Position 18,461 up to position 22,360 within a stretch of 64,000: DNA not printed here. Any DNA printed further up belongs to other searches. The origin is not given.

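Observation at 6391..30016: Oversized type V pilus-like locus: barrel, anchor-like lipoprotein, nine tandem fimbrillin-like paralogs and a 3801-aa T9SS cargo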

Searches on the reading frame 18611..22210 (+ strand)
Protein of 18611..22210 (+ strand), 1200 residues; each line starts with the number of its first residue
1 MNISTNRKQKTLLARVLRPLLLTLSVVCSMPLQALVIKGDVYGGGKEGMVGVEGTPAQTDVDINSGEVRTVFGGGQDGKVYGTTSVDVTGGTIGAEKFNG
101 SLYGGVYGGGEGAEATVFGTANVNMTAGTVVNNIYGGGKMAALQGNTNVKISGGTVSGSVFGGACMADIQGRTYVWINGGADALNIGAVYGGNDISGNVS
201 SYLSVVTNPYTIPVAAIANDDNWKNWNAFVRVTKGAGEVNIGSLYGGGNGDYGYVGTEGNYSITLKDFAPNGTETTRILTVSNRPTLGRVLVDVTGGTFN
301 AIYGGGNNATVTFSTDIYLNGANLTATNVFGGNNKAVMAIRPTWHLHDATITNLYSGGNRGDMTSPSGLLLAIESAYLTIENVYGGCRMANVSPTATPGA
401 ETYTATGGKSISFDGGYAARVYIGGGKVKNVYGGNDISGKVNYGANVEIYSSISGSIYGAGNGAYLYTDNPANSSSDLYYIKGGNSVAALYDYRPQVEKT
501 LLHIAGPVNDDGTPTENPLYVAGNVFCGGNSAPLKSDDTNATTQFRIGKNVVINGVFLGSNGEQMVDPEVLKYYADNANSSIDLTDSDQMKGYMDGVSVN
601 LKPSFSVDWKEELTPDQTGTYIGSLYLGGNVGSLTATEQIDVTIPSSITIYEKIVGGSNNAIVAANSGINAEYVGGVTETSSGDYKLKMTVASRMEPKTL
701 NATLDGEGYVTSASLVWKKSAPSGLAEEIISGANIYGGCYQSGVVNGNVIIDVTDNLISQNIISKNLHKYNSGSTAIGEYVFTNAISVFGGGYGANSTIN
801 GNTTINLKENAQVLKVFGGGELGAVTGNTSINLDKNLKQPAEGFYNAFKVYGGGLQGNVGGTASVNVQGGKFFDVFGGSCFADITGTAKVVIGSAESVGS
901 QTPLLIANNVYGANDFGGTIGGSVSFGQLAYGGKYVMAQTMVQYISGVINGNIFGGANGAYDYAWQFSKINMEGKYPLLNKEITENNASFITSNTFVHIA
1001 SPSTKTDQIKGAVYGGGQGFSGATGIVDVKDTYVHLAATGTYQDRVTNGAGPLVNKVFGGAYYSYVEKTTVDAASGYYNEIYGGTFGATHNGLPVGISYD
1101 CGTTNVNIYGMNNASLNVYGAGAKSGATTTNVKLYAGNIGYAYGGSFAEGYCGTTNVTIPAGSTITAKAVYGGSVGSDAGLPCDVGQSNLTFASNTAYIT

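Call 11: search_protein_families(library=pfam, proteins=[window:18611-21610:+], max_evalue=10)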
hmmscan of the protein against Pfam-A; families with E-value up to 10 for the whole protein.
window:18611-21610:+ (1000 aa): 0 families

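Call 89: search_protein_representatives(protein=window:18611-22210:+)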
Query: 1200 residues. Proteins with E-value up to 0.001 (for the whole library): 817; up to 1e-10: 407; up to 1e-30: 184. The best 150 are listed.
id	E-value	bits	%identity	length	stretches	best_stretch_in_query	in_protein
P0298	0.0e+00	1940.4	65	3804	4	3-1200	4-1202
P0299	7.9e-262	888.7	47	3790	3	325-1200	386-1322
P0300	4.8e-212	723.8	45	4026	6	319-1199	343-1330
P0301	2.9e-206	704.7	43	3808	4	71-1199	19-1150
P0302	1.0e-191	656.5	45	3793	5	326-1198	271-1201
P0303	2.0e-191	655.6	42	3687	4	118-1199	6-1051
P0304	3.1e-188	645.0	45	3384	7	516-1198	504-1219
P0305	4.3e-178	611.4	43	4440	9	321-827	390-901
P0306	8.4e-173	593.9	44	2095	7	59-828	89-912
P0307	9.0e-167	573.9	42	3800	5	324-966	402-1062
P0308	5.8e-165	567.9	42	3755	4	99-1198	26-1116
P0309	3.3e-163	562.1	45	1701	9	517-868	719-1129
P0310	2.2e-162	559.3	41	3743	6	146-1197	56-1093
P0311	4.2e-156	538.5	44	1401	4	328-1032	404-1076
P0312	7.8e-153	527.7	40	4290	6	49-825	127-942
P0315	3.9e-150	518.8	43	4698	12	325-507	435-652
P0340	1.6e-112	394.2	38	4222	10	325-672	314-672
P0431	2.0e-59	218.3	36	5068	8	362-896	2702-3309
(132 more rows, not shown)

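Call 90: find_encoding_contigs(protein=P0305, flank=10000, max_places=2)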
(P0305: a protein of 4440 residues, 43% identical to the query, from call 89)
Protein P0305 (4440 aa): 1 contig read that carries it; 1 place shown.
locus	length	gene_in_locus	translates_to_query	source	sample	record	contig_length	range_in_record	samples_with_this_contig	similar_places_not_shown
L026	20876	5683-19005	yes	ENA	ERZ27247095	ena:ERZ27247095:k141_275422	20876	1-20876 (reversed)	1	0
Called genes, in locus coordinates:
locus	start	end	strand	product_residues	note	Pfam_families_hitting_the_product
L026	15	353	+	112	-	-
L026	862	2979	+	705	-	-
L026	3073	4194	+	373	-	-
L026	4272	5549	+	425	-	-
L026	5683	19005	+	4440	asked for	-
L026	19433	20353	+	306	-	PF13310:Virulence_RhuM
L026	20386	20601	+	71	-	PF12668:DUF3791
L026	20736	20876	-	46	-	?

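Call 91: find_encoding_contigs(protein=P0315, flank=10000, max_places=1)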
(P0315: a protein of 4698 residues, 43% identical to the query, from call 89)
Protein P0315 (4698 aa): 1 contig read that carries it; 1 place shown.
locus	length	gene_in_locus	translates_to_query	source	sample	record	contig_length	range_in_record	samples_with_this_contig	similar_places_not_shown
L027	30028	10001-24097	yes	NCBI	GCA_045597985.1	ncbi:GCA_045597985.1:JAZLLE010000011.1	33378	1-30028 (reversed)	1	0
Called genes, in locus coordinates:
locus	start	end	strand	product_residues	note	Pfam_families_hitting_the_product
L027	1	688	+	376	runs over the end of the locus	PF13149:Mfa_like_1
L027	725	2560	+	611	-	PF13149:Mfa_like_1 (faint)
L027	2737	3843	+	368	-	PF13149:Mfa_like_1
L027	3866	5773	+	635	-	PF13149:Mfa_like_1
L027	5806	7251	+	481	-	PF13149:Mfa_like_1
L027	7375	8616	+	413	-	PF13149:Mfa_like_1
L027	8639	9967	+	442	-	-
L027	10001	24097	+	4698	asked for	-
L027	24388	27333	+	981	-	PF13149:Mfa_like_1, PF18998:Flg_new_2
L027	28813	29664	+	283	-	-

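Call 92: find_encoding_contigs(protein=P0340, flank=10000, max_places=1)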
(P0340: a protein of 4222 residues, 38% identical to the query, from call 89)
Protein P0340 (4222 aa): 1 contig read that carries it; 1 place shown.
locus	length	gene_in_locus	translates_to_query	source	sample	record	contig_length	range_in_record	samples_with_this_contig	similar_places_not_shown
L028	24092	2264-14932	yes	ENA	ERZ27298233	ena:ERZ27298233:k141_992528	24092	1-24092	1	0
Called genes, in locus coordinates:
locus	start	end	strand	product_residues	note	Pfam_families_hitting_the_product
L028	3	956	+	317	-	?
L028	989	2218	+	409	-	-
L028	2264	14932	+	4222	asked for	-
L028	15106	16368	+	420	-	-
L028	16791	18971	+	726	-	PF08800:BT4734-like_N, PF05272:VapE-like_dom, PF19263:DUF5906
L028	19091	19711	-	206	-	PF18291:HU-HIG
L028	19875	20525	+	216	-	-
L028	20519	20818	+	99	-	PF14213:DUF4325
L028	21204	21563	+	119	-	-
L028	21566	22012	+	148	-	-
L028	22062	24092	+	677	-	?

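Call 93: find_encoding_contigs(protein=P0431, flank=10000, max_places=1)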
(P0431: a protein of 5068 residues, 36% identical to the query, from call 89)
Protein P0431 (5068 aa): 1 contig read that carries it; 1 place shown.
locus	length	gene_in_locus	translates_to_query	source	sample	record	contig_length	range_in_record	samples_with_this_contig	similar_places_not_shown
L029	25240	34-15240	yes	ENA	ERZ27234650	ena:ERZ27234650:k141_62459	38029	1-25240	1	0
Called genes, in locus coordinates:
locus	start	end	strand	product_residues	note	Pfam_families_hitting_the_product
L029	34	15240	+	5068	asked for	-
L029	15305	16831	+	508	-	-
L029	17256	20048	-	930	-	PF17132:Glyco_hydro_106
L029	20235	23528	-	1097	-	PF02837:Glyco_hydro_2_N, PF00703:Glyco_hydro_2, PF02836:Glyco_hydro_2_C, PF16353:LacZ_4, PF02929:Bgal_small_N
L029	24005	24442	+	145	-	-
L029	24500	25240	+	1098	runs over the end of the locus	PF13620:CarboxypepD_reg (weak), PF13715:CarbopepD_reg_2, PF07715:Plug, PF00593:TonB_dep_Rec_b-barrel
